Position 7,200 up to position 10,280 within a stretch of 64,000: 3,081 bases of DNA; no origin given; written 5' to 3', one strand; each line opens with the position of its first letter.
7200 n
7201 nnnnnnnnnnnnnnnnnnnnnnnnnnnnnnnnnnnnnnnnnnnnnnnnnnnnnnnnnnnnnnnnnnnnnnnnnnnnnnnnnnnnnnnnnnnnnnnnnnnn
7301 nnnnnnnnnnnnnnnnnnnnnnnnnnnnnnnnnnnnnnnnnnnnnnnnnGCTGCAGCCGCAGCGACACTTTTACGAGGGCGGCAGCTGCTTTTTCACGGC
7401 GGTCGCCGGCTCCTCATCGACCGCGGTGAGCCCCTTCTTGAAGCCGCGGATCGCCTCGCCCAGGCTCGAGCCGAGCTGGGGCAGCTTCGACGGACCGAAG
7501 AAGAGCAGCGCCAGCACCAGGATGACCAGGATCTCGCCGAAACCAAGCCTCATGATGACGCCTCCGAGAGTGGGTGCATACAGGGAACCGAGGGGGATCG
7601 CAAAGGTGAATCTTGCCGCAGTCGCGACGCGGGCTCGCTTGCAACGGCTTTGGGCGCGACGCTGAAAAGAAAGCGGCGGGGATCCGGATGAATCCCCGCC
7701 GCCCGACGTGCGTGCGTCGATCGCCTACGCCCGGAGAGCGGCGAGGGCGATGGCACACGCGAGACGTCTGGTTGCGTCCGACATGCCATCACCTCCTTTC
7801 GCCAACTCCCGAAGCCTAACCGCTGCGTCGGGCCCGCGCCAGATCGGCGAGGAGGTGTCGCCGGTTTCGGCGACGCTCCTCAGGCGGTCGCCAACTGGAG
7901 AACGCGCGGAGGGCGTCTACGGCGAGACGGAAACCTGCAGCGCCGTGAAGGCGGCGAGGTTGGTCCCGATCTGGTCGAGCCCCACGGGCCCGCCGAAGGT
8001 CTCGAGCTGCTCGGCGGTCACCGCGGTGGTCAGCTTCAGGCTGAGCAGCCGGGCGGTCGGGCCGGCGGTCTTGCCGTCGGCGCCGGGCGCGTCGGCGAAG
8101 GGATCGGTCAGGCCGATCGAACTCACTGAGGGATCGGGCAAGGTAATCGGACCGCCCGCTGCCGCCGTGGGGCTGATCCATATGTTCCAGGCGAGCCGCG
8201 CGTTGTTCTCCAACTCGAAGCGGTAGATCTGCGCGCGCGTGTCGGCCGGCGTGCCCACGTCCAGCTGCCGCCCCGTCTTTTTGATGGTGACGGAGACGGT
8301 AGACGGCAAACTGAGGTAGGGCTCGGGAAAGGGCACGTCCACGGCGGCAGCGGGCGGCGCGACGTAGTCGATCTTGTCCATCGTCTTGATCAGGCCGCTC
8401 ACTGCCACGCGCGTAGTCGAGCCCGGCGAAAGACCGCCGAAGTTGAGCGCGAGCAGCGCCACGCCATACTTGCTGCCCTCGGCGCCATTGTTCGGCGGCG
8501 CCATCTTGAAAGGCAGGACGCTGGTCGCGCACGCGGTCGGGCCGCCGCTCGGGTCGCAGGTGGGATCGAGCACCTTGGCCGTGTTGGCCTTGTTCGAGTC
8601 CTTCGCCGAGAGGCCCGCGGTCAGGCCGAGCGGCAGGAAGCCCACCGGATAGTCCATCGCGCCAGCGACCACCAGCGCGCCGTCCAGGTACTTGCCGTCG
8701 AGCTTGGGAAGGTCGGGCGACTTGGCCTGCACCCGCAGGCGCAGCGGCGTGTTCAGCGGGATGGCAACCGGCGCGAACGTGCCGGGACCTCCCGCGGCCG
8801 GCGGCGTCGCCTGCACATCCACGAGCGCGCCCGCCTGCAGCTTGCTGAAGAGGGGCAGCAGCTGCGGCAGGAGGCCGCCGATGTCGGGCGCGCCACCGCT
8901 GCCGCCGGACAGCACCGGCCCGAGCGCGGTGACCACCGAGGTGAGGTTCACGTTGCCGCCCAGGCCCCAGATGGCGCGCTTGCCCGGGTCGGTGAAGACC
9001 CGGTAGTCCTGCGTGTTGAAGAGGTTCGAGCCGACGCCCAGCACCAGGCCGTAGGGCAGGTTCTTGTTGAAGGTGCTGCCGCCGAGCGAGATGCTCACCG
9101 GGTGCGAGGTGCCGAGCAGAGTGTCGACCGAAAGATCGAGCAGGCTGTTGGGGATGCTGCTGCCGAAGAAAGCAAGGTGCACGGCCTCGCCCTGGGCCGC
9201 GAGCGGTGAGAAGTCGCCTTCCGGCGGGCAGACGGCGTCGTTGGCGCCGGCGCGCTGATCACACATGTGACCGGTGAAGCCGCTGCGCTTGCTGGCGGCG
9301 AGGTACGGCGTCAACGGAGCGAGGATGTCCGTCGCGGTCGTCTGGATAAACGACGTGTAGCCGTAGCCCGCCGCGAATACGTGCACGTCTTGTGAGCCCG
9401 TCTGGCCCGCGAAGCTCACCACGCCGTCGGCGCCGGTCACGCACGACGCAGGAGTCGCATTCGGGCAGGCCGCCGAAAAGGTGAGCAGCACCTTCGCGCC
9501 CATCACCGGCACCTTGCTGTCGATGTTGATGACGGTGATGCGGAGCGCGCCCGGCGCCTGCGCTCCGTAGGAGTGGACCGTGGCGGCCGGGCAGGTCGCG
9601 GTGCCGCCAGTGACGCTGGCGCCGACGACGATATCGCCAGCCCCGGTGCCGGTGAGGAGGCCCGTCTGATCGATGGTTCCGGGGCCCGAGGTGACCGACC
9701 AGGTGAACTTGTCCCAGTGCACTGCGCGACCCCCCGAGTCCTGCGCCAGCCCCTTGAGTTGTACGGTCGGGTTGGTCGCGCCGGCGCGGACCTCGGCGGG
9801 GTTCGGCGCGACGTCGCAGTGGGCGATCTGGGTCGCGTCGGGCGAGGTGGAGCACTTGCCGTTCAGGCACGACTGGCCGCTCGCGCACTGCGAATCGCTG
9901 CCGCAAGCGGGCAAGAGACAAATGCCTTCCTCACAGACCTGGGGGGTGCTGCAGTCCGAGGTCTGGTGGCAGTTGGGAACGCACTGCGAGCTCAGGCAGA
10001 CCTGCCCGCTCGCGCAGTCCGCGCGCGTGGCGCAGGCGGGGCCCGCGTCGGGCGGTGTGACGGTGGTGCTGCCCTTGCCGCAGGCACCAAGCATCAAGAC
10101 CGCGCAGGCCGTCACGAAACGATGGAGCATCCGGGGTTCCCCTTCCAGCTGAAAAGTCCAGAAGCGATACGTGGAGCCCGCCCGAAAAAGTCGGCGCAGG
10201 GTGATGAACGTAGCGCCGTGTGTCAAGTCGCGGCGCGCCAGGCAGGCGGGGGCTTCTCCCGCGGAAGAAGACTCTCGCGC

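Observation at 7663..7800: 19-codon Tat-signal-like sORF with a 13-nt perfect Shine-Dalgarno, followed by a textbook terminator, directly upstream of tatA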

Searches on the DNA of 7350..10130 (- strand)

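Call 4: search_rna_families(source=window, start=7350, end=8050, threshold=evalue, max_evalue=10, show_alignments=3)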
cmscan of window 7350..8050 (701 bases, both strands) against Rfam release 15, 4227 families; matches with E-value up to 10: 11.
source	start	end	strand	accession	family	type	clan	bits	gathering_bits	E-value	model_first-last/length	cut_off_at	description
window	7673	7755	-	RF01521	CC1840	Gene; sRNA;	-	24.4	50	0.51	1-95/95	no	caulobacter sRNA CC1840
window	7671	7707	+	RF01798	g2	Gene;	-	20.2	70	0.77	1-67/67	no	G2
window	7673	7702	+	RF02470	Ms_IGR-8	Gene; sRNA;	-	19.3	44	0.12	28-57/63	no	Mycobacterium sRNA Ms_IGR-8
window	7665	7791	-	RF02342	ar7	Gene; sRNA;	-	18.9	60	0.2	1-145/145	no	Alphaproteobacterial sRNA ar7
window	7667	7726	-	RF02241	Xoo2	Gene; sRNA;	-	15.8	45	2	1-78/78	no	Xanthomonadaceae sRNA Xoo2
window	7937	7970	+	RF01340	CRISPR-DR29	Gene; CRISPR;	-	15.6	39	3.1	1-37/37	no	CRISPR RNA direct repeat element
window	7674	7808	-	RF01867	CC2171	Gene; sRNA;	-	15.1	75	0.84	1-159/159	no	caulobacter sRNA CC2171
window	7983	8050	+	RF02463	Ms_AS-1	Gene; sRNA;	-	14.9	37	3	1-70/98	3'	Mycobacterium sRNA Ms_AS-1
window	7350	7427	-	RF02463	Ms_AS-1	Gene; sRNA;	-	13.5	37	6.5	1-91/98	3'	Mycobacterium sRNA Ms_AS-1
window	8009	8024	-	RF01129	sR44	Gene; snRNA; snoRNA; CD-box;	-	12.2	45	2.7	40-55/55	no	Small nucleolar RNA sR44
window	7673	7702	+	RF00373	RNaseP_arch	Gene; ribozyme;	CL00002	9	84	3.3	1-288/288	no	Archaeal RNase P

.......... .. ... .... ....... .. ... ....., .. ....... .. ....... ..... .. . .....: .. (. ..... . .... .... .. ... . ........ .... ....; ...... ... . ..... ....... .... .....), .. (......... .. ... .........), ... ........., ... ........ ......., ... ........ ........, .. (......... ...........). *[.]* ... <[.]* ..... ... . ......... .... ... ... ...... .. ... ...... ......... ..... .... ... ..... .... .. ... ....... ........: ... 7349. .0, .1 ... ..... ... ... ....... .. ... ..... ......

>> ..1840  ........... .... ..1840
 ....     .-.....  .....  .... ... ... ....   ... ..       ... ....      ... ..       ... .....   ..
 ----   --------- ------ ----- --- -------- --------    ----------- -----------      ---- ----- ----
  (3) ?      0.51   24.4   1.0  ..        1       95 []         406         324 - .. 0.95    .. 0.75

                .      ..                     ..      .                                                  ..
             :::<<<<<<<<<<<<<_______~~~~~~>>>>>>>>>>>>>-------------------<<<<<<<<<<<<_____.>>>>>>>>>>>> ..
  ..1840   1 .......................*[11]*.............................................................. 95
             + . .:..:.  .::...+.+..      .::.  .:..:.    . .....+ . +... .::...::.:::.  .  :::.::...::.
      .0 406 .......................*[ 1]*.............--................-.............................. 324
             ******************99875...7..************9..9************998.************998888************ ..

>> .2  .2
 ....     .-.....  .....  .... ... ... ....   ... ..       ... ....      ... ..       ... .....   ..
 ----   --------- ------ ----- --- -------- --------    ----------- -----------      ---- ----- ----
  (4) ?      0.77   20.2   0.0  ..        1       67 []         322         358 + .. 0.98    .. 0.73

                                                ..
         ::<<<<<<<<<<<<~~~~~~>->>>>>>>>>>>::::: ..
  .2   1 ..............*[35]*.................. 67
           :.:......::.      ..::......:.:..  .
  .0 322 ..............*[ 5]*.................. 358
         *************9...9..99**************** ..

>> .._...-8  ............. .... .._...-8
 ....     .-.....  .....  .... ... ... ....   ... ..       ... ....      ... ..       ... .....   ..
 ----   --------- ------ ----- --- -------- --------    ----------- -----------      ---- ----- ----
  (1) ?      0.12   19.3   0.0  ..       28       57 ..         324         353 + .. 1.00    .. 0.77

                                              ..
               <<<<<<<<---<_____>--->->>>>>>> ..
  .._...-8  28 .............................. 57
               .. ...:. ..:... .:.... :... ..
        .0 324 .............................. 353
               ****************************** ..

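Call 46: build_rna_model(alignment_id=A3)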
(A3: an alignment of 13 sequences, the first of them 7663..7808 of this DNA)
Model R1 built from alignment A3 (13 sequences, 160 columns); structure: RNAalifold consensus.
model positions 147; base pairs 37; branch points 3; effective number of sequences 1.37; information 0.591 bits per position. Calibrated on 0.2 Mb of random sequence (short: E-values are rough).
structure used (alignment columns):
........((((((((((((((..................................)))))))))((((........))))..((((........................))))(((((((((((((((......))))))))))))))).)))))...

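Call 50: search_with_rna_model(model_id=R1, sources=[window, L004, L005, L006, L007, L011, L013, L014, L015, L016, L017, L018, L019, L020, L021, L022, L023, L024, L025, L026, L029, L030, L031, L032, L033, L034, L035, L036, L037, L038, L039, L043, L003, L008, L009, L010, L012, L028, L040, L041, L042, L044, L046, L047], max_evalue=1)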
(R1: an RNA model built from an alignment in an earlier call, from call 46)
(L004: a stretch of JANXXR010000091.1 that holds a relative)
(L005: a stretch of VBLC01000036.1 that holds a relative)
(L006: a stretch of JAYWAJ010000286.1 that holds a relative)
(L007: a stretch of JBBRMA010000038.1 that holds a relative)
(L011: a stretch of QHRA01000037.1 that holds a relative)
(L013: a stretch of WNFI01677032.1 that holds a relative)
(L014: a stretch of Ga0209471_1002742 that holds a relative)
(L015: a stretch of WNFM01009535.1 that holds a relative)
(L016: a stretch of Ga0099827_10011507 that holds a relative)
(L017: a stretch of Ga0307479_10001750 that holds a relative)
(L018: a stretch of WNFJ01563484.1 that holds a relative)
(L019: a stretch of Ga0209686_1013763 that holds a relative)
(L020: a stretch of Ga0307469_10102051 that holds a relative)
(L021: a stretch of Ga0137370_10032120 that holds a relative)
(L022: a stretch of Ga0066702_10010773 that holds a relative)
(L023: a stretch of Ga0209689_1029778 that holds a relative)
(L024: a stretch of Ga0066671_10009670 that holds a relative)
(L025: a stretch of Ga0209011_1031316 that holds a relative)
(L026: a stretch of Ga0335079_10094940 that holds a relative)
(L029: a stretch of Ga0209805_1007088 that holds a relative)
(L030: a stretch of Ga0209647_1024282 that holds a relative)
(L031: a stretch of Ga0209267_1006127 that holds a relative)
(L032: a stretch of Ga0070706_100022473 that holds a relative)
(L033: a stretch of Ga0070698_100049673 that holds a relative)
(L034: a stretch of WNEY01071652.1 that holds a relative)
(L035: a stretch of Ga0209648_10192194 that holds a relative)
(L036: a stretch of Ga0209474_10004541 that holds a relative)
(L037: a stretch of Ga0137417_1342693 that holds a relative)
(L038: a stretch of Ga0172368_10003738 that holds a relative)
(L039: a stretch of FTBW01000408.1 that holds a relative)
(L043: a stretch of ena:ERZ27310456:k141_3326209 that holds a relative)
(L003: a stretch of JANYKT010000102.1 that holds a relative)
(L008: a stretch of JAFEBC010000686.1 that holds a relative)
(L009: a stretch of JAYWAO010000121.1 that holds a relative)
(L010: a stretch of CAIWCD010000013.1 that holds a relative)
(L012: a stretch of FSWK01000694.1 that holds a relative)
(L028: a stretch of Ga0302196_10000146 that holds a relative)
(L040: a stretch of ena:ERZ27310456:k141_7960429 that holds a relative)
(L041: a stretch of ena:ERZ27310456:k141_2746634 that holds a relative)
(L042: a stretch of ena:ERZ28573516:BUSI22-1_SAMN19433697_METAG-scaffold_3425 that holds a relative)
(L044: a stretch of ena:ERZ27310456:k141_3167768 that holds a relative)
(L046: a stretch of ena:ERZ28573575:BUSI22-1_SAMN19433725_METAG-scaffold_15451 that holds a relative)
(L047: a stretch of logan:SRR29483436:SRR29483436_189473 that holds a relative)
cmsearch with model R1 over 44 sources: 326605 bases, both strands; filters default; matches with E-value up to 1: 30.
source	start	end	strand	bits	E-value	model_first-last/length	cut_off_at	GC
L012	6225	6371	+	159.2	9.5e-38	1-147/147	no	0.65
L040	5228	5375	+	156.3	5.1e-37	1-147/147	no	0.65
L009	6112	6259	+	149.5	2.5e-35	1-147/147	no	0.68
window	7663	7808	-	149.2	3e-35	1-147/147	no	0.66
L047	4325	4468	+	147.8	6.5e-35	1-147/147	no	0.65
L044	5257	5403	+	145.5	2.6e-34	1-147/147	no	0.64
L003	6351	6498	+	145.1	3.2e-34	1-147/147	no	0.61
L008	2601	2745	+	144.6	4.2e-34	1-147/147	no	0.66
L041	5279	5405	+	141.5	2.5e-33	1-147/147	no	0.64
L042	5248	5375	+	138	1.9e-32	1-147/147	no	0.65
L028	3543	3698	+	136.9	3.6e-32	1-147/147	no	0.62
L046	5255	5404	+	136.2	5.4e-32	1-147/147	no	0.63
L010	6211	6366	+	126.9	1.1e-29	1-147/147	no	0.67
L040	5336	5365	-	24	0.00064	108-137/147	no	0.73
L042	5335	5366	-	23.7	0.00077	107-138/147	no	0.78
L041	5365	5396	-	23.7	0.00077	107-138/147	no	0.78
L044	5364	5393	-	23.1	0.0011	108-137/147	no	0.83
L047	4429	4458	-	23.1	0.0011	108-137/147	no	0.83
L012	6332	6361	-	22.1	0.0018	108-137/147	no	0.77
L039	1215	1298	+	20.6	0.0045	1-147/147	no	0.69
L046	5364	5395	-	19.9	0.0066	107-138/147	no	0.84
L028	3571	3688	-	18.8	0.012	1-147/147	no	0.66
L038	6233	6336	-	17.7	0.024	1-147/147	no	0.71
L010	6324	6357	-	17.1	0.034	107-138/147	no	0.79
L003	6459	6488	-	16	0.063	108-137/147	no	0.73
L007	6214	6242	+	15.4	0.088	107-138/147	no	0.76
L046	1764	1912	-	13.9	0.21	1-147/147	no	0.67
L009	6218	6249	-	13.6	0.25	108-137/147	no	0.88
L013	6258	6323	-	11.5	0.84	1-147/147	no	0.67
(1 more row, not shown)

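Call 64: search_with_rna_model(model_id=R1, sources=[L049, L050, L051, L052], max_evalue=1)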
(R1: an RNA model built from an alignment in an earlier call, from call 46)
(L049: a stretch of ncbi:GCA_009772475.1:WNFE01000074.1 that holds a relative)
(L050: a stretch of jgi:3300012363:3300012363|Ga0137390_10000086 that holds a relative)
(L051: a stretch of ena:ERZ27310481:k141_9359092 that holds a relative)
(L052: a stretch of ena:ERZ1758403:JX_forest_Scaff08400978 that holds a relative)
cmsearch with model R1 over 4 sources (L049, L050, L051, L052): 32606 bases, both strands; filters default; matches with E-value up to 1: 0.
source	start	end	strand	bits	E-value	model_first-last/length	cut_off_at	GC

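Call 66: search_rna_families(sources=[L003, L008, L009, L010, L012, L028, L040, L041, L042, L044, L046, L047], threshold=gathering)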
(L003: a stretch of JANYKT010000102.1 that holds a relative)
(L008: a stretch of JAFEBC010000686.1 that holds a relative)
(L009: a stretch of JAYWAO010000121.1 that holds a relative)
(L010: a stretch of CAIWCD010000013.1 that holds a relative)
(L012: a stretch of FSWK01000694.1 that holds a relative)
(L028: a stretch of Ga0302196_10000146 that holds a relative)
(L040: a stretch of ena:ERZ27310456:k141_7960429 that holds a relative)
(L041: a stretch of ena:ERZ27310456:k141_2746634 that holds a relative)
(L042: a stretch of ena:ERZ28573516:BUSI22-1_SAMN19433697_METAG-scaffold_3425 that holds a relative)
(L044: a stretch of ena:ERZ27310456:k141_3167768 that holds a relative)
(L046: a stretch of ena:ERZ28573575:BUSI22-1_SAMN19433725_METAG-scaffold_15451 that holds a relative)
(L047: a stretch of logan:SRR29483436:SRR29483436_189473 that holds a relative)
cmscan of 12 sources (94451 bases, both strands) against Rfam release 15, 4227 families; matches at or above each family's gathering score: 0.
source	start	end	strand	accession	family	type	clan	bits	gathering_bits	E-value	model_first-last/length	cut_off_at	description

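Call 67: search_rna_families(source=L010, start=6150, end=6450, threshold=evalue, max_evalue=5)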
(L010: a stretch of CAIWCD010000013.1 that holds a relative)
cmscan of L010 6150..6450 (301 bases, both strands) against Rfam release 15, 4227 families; matches with E-value up to 5: 6.
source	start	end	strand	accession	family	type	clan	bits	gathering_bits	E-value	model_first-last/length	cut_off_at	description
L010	6276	6362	+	RF02241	Xoo2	Gene; sRNA;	-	23.9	45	0.011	1-78/78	no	Xanthomonadaceae sRNA Xoo2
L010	6213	6283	+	RF00912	mir-877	Gene; miRNA;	-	18.1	47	0.48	1-86/86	no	mir-877 microRNA precursor family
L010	6322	6384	+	RF02793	asR3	Gene; antisense;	-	16.8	46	1.3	1-57/57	no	Pyrobaculum asRNA3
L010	6325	6356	+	RF02232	sX13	Gene; sRNA;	-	15.2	50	1.1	44-75/115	no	Xanthomonadaceae sRNA sX13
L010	6208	6226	+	RF03156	L31-Firmicutes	Cis-reg; leader;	CL00118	13.7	33.3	2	1-32/32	no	L31-Firmicutes ribosomal protein leader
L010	6342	6424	-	RF02267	Vax2os1_2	Gene; lncRNA;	-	8.3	55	0.17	374-466/466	no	Vax2os1 conserved region 2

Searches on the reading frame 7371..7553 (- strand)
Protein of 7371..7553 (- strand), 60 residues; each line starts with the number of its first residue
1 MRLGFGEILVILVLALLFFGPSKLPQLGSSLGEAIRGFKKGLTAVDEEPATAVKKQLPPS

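Call 8: search_protein_families(library=pfam, proteins=[window:7371-7553:-], max_evalue=0.01)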
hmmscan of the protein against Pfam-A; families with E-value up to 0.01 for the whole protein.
window:7371-7553:- (60 aa): 1 family
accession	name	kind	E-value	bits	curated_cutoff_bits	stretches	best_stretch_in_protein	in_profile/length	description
PF02416.21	TatA_B_E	-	8e-16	57.5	21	1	3-48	1-46/53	mttA/Hcf106 family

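Call 9: find_encoding_contigs(protein=window:7371-7553:-, flank=6000, max_places=10)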
Protein window:7371-7553:- (60 aa): 3 contigs read that carry it; 2 places shown.
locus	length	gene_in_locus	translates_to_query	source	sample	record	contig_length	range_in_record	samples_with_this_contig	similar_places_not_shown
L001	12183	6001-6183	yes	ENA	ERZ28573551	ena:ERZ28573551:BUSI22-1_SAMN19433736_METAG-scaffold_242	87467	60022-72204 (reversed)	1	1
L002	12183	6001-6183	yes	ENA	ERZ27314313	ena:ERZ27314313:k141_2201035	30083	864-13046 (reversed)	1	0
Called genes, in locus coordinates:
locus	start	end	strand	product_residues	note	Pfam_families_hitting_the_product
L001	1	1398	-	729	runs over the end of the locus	PF01464:SLT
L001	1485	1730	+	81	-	-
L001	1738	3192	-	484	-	PF00188:CAP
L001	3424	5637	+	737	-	-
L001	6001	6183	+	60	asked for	PF02416:TatA_B_E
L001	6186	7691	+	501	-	PF00672:HAMP (weak), PF00512:HisKA, PF02518:HATPase_c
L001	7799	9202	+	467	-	PF00072:Response_reg, PF00158:Sigma54_activat, PF14532:Sigma54_activ_2, PF00004:AAA (weak), PF07724:AAA_2 (weak), PF07728:AAA_5 (faint), PF25601:AAA_lid_14, PF02954:HTH_8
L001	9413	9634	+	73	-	-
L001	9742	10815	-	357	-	-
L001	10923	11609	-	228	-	PF12710:HAD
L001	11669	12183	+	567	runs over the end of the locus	-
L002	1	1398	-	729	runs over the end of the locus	PF01464:SLT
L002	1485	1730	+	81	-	-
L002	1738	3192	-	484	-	PF00188:CAP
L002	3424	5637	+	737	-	-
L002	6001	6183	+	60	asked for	PF02416:TatA_B_E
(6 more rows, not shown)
